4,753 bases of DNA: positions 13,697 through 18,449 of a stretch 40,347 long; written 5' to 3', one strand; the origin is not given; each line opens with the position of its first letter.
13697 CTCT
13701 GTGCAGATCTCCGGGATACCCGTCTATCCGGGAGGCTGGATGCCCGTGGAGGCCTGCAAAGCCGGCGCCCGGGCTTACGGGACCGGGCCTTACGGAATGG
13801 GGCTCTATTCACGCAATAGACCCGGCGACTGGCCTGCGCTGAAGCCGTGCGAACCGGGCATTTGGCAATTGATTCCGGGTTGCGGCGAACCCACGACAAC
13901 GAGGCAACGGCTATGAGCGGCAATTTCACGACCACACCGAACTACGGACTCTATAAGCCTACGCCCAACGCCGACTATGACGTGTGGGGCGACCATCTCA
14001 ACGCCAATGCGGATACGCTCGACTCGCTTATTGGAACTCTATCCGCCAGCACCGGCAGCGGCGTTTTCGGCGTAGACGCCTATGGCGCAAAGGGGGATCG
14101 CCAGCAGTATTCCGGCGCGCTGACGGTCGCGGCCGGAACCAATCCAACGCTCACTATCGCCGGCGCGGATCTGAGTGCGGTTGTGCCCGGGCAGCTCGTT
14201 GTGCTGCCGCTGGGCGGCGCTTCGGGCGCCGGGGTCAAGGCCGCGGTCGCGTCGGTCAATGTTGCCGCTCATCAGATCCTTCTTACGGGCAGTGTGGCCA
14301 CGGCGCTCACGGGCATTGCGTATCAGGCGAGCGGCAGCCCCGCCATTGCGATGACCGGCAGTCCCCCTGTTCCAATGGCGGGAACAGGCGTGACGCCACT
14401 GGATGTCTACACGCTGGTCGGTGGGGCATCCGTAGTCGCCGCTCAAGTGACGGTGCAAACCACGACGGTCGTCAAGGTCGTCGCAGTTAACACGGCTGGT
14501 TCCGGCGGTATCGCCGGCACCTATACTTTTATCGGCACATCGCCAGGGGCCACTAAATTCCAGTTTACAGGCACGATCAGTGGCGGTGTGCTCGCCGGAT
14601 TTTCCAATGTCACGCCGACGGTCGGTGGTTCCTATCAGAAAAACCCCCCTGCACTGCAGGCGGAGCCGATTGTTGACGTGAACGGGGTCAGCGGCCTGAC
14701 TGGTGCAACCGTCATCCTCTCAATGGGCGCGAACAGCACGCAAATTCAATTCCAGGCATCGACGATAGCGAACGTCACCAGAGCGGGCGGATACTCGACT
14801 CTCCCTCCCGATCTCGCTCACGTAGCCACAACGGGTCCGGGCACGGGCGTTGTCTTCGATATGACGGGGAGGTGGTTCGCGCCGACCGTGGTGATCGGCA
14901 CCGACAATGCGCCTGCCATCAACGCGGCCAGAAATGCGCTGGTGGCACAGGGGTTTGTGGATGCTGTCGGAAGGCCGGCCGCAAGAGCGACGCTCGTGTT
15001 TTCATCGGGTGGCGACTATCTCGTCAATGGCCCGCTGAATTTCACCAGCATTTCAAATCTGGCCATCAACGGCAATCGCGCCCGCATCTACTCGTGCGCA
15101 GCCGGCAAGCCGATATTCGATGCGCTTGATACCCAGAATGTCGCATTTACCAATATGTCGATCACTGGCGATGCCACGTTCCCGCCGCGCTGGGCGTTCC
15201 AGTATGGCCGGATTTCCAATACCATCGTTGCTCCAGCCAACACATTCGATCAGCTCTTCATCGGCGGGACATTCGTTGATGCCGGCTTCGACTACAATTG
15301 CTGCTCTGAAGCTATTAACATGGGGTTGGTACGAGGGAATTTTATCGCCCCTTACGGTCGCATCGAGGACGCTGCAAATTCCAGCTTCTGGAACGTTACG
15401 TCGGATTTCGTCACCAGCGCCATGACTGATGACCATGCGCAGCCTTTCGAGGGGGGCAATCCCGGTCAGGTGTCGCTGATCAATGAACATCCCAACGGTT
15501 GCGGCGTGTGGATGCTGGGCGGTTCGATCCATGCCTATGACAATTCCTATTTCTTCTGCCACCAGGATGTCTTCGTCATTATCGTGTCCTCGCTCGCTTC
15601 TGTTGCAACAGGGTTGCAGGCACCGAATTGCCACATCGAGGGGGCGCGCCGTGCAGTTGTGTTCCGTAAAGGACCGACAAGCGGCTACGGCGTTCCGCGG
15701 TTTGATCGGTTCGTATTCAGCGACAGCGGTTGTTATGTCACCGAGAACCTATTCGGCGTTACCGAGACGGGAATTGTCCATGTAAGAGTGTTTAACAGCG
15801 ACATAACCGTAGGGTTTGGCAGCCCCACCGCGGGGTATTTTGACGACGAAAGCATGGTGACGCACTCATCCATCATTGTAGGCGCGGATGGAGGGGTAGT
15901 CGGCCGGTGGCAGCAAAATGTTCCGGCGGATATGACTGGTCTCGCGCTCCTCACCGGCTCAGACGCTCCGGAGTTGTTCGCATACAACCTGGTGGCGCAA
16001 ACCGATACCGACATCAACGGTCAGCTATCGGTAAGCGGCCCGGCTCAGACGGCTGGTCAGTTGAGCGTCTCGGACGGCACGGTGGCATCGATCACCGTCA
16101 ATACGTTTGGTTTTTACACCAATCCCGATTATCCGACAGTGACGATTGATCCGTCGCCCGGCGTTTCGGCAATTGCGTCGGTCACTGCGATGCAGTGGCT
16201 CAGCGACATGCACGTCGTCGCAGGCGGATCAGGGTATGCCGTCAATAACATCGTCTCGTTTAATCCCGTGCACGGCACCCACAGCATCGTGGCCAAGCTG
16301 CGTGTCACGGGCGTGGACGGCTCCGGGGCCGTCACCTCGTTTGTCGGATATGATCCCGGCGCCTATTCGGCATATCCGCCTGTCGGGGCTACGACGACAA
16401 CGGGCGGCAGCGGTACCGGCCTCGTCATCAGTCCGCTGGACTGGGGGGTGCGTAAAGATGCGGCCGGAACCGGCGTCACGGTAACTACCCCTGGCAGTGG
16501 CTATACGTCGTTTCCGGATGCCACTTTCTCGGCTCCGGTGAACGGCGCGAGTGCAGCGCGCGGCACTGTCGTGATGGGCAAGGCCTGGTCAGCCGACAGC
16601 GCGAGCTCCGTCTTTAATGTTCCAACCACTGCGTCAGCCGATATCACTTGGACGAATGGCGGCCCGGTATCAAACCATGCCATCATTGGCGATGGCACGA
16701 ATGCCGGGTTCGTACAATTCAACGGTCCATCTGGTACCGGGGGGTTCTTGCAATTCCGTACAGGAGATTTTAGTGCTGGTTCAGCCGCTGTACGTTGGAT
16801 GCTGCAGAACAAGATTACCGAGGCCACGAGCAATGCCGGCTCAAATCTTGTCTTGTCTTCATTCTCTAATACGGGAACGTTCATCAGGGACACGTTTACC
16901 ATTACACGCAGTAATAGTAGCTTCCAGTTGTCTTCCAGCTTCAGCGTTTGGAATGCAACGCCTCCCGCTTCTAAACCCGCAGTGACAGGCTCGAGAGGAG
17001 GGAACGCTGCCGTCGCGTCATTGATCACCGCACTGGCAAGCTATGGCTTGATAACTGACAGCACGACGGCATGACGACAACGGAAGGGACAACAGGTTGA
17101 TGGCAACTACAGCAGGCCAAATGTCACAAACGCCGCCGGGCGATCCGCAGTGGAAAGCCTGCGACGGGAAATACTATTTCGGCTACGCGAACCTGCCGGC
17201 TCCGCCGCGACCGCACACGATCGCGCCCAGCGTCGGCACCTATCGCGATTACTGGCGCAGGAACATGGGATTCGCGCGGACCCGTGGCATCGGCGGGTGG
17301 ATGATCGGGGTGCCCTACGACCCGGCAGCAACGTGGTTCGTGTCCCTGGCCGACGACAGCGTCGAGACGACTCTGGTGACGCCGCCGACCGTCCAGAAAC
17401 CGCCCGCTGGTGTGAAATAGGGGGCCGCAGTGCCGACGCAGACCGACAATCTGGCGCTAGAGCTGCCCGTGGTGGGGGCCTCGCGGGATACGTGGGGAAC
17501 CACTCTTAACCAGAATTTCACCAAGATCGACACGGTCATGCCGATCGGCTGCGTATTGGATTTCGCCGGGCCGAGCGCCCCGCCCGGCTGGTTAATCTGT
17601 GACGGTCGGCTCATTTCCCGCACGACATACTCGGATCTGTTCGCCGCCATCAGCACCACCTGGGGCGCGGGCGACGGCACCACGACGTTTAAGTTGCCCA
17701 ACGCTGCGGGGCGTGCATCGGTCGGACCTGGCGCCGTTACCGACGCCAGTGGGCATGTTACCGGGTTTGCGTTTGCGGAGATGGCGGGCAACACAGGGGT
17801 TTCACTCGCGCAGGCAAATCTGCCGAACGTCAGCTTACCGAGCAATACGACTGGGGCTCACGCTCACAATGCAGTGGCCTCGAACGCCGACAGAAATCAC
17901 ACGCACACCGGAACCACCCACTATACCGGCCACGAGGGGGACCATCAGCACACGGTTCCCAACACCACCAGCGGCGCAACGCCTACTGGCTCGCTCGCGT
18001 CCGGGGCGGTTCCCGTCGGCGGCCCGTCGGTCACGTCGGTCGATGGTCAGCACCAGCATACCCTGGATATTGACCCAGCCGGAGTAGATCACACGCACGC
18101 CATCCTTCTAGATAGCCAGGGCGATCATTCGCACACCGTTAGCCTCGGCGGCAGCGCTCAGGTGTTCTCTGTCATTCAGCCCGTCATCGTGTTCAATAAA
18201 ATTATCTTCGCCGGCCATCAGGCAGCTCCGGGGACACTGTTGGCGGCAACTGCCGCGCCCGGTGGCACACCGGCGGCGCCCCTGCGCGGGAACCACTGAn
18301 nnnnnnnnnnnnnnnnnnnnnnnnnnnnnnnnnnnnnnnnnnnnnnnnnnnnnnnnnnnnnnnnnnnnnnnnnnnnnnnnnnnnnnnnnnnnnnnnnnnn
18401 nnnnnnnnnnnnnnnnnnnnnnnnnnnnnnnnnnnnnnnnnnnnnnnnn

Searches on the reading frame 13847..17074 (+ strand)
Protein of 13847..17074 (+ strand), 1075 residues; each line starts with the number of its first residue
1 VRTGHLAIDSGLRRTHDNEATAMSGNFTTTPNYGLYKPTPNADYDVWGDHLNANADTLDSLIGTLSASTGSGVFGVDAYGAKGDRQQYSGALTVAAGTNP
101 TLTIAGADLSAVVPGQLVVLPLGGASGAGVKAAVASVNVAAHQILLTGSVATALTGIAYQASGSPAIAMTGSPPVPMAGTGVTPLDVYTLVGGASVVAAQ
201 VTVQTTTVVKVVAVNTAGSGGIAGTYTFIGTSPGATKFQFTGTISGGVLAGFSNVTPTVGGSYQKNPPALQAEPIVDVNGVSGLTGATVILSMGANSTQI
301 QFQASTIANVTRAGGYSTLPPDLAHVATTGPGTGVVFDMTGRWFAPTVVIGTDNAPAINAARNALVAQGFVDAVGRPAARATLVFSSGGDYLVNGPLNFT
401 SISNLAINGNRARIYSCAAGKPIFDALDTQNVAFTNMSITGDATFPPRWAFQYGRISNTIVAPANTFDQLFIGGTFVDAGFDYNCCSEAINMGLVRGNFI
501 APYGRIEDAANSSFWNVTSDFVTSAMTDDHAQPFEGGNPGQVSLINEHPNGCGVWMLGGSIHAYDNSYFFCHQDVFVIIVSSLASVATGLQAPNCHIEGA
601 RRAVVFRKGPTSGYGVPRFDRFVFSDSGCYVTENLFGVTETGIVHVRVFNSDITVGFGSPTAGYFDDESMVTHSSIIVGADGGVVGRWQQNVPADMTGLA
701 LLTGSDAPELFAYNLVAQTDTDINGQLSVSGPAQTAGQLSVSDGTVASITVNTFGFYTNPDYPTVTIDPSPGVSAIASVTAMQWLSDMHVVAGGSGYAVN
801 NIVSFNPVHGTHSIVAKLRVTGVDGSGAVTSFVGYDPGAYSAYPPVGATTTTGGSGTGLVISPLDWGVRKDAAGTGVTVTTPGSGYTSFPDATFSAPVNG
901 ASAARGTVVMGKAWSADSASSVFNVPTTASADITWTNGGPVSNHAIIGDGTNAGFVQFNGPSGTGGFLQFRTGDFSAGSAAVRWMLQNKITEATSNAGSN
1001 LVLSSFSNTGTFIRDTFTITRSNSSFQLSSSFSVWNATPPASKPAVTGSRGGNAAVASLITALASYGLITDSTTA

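Call 7: search_protein_families(library=pfam, proteins=[window:13847-17074:+], max_evalue=0.01)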
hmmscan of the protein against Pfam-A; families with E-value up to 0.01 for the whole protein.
window:13847-17074:+ (1075 aa): 0 families

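Call 8: search_protein_families(library=phrogs, proteins=[window:13847-17074:+], max_evalue=0.01)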
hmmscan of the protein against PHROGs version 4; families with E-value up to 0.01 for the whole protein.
window:13847-17074:+ (1075 aa): 2 families
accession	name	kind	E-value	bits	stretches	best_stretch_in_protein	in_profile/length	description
phrog_32129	-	unknown function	1.2e-05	26.2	1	779-844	50-113/116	-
phrog_460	-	connector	0.0029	17.4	0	825-903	227-300/385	head closure Hc2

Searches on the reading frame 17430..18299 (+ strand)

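Call 7: search_protein_families(library=pfam, proteins=[window:17430-18299:+], max_evalue=0.01)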
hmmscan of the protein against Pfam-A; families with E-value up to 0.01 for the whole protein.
window:17430-18299:+ (289 aa): 1 family
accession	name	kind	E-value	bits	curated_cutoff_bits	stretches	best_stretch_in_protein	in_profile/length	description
PF07484.17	Collar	-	3.3e-20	72.2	24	1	40-96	1-56/57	Phage Tail Collar Domain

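Call 8: search_protein_families(library=phrogs, proteins=[window:17430-18299:+], max_evalue=0.01)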
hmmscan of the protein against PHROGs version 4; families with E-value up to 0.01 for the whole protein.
window:17430-18299:+ (289 aa): 17 families
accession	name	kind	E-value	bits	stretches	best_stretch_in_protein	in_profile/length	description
phrog_19618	-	tail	7.4e-23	82.1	1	34-242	133-333/387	tail collar protein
phrog_9116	-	tail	4.6e-22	79.4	1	37-104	59-126/455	tail protein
phrog_25747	-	tail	4.2e-19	69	1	39-239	680-874/901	tail fiber protein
phrog_2097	-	tail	3.9e-17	63.2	1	27-256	376-595/644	tail fiber protein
phrog_1858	-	tail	3.6e-14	52.7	1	33-180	134-270/1018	tail fiber protein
phrog_6256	-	tail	3.8e-11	43.7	1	37-215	289-443/686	tail fiber protein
phrog_327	-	tail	4.3e-11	43.8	1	22-184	294-426/618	tail protein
phrog_8763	-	tail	7.9e-11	41.8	1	31-264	536-751/1024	tail protein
phrog_523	-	tail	9.8e-11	42.1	1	20-94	469-533/673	tail collar fiber protein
phrog_31611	-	tail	8.5e-06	26.2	1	55-169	182-295/385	tail collar protein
phrog_14307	-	unknown function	1.5e-05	25.8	1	29-97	40-98/137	-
phrog_4924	-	tail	7.4e-05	21.8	1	52-111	594-661/1022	short tail fiber protein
phrog_38064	-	tail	0.00038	20.7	1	38-94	260-321/337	tail collar protein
phrog_4591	-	tail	0.0033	17.9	1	38-97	14-61/429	short tail fiber protein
phrog_295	-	tail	0.0041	17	0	139-240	694-764/794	tail fiber protein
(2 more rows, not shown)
